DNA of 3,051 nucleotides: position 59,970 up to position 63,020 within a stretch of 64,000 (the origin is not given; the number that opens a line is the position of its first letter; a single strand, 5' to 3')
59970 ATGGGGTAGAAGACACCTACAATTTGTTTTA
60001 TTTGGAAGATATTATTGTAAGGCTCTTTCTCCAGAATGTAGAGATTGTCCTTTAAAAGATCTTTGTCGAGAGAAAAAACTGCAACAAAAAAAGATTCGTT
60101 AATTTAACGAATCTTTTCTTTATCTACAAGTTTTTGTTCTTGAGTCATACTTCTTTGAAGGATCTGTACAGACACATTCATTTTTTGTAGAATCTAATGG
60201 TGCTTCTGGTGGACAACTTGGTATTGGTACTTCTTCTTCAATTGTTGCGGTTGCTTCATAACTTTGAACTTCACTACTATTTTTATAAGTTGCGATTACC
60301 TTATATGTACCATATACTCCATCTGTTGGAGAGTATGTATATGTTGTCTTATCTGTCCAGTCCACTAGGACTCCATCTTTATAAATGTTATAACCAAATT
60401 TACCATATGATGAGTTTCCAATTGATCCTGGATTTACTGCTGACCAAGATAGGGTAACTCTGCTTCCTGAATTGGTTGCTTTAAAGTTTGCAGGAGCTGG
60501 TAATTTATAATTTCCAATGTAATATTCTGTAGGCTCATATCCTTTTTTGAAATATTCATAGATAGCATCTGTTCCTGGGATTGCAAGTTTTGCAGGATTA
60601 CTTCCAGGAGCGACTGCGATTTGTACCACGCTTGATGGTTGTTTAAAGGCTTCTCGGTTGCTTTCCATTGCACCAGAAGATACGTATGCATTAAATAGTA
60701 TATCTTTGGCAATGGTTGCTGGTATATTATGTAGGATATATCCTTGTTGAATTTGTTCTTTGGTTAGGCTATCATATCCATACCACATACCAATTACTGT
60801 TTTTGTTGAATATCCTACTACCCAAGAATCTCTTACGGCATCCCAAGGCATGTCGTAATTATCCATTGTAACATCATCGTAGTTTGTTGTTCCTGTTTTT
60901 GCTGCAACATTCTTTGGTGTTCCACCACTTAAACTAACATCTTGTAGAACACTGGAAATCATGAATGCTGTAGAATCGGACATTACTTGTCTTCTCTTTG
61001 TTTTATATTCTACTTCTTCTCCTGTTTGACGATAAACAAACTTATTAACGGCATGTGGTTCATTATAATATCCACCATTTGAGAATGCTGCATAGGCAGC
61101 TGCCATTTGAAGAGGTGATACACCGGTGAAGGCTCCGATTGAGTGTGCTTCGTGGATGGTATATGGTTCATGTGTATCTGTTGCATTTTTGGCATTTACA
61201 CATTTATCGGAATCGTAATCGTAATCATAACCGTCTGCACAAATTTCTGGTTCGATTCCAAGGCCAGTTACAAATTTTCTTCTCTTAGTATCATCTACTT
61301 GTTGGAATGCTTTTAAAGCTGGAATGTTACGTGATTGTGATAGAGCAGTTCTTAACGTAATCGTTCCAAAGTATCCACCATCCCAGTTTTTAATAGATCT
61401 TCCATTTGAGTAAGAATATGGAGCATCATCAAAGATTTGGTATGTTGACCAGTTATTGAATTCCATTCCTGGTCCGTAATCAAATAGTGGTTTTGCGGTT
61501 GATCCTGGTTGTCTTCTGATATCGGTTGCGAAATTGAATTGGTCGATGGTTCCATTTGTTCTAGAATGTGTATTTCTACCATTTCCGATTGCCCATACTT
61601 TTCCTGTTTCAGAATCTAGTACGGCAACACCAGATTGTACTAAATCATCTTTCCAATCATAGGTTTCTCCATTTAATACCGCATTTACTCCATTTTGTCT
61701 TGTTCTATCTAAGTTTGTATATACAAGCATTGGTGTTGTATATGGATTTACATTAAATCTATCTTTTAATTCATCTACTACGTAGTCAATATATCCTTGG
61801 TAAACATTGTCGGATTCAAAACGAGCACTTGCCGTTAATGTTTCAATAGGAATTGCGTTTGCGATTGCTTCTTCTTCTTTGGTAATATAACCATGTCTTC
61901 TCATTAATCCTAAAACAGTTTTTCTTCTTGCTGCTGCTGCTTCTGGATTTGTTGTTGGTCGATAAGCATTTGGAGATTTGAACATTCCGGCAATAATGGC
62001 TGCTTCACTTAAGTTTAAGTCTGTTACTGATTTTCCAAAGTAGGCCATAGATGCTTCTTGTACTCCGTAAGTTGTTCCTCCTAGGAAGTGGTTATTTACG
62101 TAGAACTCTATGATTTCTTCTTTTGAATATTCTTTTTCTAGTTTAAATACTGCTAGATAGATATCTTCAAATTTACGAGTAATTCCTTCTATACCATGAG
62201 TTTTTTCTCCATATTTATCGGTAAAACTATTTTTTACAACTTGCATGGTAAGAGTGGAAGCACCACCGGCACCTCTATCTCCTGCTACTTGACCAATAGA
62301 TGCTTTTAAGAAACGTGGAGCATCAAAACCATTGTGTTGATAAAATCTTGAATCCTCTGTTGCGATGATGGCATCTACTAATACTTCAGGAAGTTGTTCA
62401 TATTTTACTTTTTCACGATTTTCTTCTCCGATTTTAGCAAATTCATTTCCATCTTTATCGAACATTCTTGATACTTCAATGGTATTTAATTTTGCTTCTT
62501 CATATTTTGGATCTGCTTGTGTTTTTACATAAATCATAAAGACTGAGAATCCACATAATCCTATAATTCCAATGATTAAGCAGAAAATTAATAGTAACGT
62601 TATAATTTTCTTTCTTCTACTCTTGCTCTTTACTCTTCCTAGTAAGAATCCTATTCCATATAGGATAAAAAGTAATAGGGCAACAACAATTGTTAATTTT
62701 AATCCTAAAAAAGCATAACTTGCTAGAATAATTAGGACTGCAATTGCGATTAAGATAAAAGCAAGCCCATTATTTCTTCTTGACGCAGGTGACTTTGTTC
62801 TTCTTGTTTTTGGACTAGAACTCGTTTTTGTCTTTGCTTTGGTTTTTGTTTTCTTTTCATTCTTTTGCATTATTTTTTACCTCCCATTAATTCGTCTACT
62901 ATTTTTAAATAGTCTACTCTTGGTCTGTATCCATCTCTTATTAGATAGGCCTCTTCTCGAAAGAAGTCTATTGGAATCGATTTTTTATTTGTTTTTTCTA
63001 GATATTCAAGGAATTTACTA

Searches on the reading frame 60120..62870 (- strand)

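Call 83: search_protein_families(library=pfam, proteins=[window:60120-62870:-], max_evalue=0.0001)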
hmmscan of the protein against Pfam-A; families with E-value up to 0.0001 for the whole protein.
window:60120-62870:- (916 aa): 2 families
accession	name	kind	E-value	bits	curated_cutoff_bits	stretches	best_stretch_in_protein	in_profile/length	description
PF00912.28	Transgly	-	3.7e-55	186.5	27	1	141-323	2-177/178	Transglycosylase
PF00905.27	Transpeptidase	-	3.4e-35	122.1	22.1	1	415-690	3-267/299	Penicillin binding protein transpeptidase domain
